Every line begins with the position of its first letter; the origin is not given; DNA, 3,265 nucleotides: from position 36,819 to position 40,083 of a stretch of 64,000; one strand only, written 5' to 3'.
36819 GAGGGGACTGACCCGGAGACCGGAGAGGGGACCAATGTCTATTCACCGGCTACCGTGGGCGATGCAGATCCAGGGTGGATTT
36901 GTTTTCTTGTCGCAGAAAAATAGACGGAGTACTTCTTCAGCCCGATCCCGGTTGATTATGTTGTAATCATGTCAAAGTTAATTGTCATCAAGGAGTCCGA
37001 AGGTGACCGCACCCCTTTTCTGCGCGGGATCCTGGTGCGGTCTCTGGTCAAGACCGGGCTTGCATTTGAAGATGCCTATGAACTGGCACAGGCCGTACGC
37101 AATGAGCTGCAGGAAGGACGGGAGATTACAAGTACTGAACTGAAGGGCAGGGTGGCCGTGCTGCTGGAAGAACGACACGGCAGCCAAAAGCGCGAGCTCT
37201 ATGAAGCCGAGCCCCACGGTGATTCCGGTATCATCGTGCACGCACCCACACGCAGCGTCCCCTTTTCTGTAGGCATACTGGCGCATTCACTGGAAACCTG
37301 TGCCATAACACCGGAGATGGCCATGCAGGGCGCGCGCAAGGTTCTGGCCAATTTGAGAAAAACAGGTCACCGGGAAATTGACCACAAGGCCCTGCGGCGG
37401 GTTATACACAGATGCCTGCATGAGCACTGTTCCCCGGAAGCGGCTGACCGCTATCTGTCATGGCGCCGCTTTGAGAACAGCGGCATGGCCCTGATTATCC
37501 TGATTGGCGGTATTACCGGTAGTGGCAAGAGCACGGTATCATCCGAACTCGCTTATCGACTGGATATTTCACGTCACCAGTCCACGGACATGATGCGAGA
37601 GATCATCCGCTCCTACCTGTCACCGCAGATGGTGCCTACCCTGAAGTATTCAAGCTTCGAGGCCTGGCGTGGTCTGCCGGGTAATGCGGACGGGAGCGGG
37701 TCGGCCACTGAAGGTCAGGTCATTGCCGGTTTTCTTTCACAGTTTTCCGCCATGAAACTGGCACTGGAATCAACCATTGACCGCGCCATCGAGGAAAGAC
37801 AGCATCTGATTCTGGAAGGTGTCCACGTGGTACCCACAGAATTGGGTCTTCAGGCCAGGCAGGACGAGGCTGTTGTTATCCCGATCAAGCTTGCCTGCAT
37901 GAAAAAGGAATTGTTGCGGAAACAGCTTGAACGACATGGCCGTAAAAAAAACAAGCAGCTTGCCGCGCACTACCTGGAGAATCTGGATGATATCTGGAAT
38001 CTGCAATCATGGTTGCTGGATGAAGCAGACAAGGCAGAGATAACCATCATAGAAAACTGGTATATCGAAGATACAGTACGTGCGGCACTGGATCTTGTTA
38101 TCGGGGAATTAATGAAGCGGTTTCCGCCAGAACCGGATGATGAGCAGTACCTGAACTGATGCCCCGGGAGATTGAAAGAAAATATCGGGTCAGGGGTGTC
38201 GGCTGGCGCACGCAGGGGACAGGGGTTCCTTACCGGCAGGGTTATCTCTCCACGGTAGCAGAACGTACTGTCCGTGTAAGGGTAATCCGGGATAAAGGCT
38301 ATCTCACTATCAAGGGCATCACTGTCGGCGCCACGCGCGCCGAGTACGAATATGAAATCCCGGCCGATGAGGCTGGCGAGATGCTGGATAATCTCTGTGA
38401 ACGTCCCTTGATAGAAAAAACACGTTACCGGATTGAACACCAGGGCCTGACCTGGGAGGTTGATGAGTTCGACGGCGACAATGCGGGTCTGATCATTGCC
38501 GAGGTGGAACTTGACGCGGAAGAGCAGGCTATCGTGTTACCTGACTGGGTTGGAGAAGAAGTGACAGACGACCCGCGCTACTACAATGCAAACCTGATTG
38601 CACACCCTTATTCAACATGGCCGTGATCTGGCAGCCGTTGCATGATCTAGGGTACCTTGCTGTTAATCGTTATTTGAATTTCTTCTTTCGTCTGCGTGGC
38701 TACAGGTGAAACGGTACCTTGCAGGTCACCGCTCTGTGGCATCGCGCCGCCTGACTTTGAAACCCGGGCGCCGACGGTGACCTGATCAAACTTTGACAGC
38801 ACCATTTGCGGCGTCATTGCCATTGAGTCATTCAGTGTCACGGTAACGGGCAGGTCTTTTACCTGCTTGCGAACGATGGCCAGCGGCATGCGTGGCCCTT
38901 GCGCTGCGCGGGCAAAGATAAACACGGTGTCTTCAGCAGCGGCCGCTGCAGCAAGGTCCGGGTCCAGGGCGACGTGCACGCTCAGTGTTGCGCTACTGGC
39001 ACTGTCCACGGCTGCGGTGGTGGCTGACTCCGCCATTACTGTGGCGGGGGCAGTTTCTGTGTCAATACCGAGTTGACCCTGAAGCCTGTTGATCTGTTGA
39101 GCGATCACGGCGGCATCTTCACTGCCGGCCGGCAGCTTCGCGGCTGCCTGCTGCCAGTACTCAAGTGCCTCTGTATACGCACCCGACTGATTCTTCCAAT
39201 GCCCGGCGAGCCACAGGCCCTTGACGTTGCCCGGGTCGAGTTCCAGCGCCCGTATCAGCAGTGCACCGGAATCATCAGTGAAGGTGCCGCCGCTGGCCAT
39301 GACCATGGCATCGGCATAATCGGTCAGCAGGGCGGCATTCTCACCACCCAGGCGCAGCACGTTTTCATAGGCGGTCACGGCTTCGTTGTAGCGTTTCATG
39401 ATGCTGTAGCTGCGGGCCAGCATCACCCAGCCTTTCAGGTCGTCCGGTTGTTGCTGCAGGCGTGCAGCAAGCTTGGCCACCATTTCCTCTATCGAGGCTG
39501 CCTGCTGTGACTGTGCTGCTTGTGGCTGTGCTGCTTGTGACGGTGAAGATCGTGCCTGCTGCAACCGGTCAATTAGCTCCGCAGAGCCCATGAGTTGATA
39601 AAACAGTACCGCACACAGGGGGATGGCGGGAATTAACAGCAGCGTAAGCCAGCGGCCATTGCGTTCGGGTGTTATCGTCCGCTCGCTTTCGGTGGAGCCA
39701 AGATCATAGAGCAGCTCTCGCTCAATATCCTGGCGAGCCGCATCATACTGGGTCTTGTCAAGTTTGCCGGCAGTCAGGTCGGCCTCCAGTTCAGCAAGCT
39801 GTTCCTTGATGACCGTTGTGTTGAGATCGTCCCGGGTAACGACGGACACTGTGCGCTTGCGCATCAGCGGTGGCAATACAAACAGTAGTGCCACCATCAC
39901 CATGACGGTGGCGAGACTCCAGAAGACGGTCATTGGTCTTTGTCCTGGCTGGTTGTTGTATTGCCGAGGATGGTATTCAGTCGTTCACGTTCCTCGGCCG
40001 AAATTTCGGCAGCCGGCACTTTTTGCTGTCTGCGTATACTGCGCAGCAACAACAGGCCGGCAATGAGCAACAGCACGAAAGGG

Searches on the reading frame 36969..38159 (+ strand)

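Call 20: search_protein_families(library=pfam, proteins=[window:36969-38159:+], max_evalue=0.001)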
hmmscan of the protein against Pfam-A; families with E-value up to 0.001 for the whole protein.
window:36969-38159:+ (396 aa): 3 families
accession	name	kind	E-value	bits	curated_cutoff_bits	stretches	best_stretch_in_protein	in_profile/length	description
PF03477.21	ATP-cone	-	3e-11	44.1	25.8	1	95-170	9-87/88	ATP cone domain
PF13238.12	AAA_18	-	1.2e-05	26.3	29.4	1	177-323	1-112/128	AAA domain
PF06414.18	Zeta_toxin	-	0.00024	21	22.3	0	172-219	14-64/199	Zeta toxin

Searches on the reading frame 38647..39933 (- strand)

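Call 20: search_protein_families(library=pfam, proteins=[window:38647-39933:-], max_evalue=0.001)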
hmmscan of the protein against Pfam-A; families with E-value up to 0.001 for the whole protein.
window:38647-39933:- (428 aa): 8 families
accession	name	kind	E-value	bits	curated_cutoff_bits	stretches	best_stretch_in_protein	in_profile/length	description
PF23892.1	Ig_CycH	-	7.4e-42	141.9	27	1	317-424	1-108/108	Cytochrome c-type biogenesis protein H Ig-like domain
PF23914.1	TPR_CcmH_CycH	-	1.1e-18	68.1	42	1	133-272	18-156/158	Cytochrome c-type biogenesis protein H TPR domain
PF00515.34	TPR_1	-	1.6e-06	28.1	27.8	0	167-195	2-30/34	Tetratricopeptide repeat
PF07719.23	TPR_2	-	3e-06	27.4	27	0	167-195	2-30/34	Tetratricopeptide repeat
PF13428.12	TPR_14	-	0.0001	23.1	23.5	0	167-208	2-43/44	Tetratricopeptide repeat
PF13431.12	TPR_17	-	0.00021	21.7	24.4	0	159-186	6-33/34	Tetratricopeptide repeat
PF25063.1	ARM_TT21_C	-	0.00033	21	35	1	139-263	28-155/209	Tetratricopeptide repeat protein 21 C-terminal ARM domain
PF13181.12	TPR_8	-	0.0004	20.8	25.7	0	167-195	2-30/34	Tetratricopeptide repeat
